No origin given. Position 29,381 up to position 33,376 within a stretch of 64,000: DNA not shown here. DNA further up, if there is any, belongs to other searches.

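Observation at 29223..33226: LXG-like N-terminus on a protein with a central and a C-terminal transmembrane segment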

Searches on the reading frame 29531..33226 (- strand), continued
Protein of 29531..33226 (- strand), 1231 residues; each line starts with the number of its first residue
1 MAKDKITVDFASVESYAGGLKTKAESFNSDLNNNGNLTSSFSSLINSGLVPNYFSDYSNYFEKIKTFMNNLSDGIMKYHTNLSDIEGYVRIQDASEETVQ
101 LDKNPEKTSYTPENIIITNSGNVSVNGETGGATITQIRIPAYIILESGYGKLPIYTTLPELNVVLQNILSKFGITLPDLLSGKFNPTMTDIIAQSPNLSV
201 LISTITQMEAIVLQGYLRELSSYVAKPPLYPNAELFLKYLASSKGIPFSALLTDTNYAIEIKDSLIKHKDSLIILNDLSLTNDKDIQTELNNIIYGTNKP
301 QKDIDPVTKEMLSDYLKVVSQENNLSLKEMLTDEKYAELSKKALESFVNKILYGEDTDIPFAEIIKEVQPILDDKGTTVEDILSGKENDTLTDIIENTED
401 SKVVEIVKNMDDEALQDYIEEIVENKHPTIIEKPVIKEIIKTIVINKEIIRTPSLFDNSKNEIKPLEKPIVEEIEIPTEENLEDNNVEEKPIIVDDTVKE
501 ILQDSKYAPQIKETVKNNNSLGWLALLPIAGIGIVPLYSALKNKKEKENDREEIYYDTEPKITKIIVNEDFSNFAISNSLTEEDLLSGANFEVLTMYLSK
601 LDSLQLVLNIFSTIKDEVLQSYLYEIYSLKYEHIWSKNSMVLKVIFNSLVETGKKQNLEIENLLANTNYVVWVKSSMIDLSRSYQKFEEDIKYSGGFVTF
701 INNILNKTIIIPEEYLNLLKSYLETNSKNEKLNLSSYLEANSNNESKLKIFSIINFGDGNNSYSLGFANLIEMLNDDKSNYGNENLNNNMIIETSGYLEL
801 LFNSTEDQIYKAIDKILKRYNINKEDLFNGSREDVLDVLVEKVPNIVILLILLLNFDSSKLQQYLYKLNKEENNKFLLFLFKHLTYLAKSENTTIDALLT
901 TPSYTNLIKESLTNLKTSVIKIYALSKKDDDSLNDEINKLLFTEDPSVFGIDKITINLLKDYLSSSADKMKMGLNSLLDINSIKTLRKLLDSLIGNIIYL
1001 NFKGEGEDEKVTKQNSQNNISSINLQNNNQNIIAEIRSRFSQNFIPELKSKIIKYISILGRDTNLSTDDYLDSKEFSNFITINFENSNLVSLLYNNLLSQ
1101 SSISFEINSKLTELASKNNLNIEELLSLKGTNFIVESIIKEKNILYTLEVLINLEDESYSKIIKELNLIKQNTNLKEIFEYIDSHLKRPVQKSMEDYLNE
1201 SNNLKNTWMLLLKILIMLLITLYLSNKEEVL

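Call 75: search_protein_families(library=pfam, proteins=[L014:6986-8773:+, L014:8788-9333:+, L014:9414-10022:+, L014:10174-11259:+, L014:11973-13490:+, L014:6292-6669:+, L013:5522-6487:+, L013:6560-7027:+, L013:1039-1368:+, L014:422-1573:+], max_evalue=0.1)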
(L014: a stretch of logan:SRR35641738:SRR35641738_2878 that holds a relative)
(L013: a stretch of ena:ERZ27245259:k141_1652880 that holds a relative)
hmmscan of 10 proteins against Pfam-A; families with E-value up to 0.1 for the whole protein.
L014:6986-8773:+ (595 aa): 1 family
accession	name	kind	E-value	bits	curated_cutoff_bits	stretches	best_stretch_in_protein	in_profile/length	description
PF07076.17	DUF1344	-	0.027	14.7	23.1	0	353-384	5-36/60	Protein of unknown function (DUF1344)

L014:8788-9333:+ (181 aa): 1 family
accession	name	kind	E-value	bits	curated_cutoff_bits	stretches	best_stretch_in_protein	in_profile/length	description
PF21120.3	MCM_WH_arc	-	0.067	13.7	26.1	0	146-164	30-48/63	Archaeal MCM, winged-helix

L014:9414-10022:+ (202 aa): 0 families

L014:10174-11259:+ (361 aa): 0 families

L014:11973-13490:+ (505 aa): 0 families

L014:6292-6669:+ (125 aa): 6 families
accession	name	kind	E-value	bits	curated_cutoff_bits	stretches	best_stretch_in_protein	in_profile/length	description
PF06013.18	WXG100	-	6.8e-05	23.5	27.3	1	4-64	1-61/86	Proteins of 100 residues with WXG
PF09432.15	THP2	-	0.0023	18.4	28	1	4-88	9-93/129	Tho complex subunit THP2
PF06134.17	RhaA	-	0.0061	16.2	22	1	19-69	14-63/417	L-rhamnose isomerase (RhaA)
PF18572.7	T6PP_N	-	0.052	14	25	1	19-77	30-88/99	Trehalose-6-phosphate phosphatase N-terminal helical bundle domain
PF09325.15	Vps5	-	0.072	13.1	27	1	3-77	163-234/236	Vps5 C terminal like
PF04124.18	Dor1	-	0.08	12.2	23.3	1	8-68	37-95/339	Dor1-like family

L013:5522-6487:+ (321 aa): 0 families

L013:6560-7027:+ (155 aa): 0 families

L013:1039-1368:+ (109 aa): 2 families
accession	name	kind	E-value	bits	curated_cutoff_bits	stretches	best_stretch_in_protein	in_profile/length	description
PF06013.18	WXG100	-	6.6e-05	23.5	27.3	1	14-79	10-74/86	Proteins of 100 residues with WXG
PF21725.3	T7SS_signal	-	0.018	15.3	27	1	25-77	84-136/241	Putative T7SS secretion signal domain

L014:422-1573:+ (383 aa): 1 family
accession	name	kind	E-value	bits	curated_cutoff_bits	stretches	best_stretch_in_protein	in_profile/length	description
PF15345.11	TMEM51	-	0.0024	18.1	25.5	1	2-100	57-161/237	Transmembrane protein 51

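Call 82: find_homologous_proteins(query=P0027, max_evalue=0.001)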
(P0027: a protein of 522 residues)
Query P0027 (522 aa): 20 proteins with E <= 0.001 among 8000 candidates.
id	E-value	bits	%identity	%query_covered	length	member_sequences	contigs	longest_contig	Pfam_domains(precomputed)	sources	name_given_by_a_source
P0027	0.0e+0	1165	100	100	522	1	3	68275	PF17898.7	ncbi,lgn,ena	-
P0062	4.9e-163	562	54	98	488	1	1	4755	-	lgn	-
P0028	8.7e-159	548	53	93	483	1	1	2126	-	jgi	jgi:hypothetical protein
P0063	5.8e-157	542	62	60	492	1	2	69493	PF19111.6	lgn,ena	-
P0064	1.1e-146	508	52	89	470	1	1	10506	-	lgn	-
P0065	1.8e-137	477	51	91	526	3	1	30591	-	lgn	-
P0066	1.6e-136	474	54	59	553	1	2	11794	-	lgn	-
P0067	4.0e-133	463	49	90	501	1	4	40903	-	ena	-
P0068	8.1e-133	462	49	91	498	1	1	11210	-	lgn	-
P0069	6.0e-132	459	50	91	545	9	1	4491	-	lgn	-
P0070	1.5e-129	451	50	91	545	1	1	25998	-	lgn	-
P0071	1.5e-125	438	49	91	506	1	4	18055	-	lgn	-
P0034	6.4e-123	429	43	100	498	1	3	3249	-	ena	-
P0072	1.8e-120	421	46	91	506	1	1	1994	-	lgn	-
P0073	4.5e-119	417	44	95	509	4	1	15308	-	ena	-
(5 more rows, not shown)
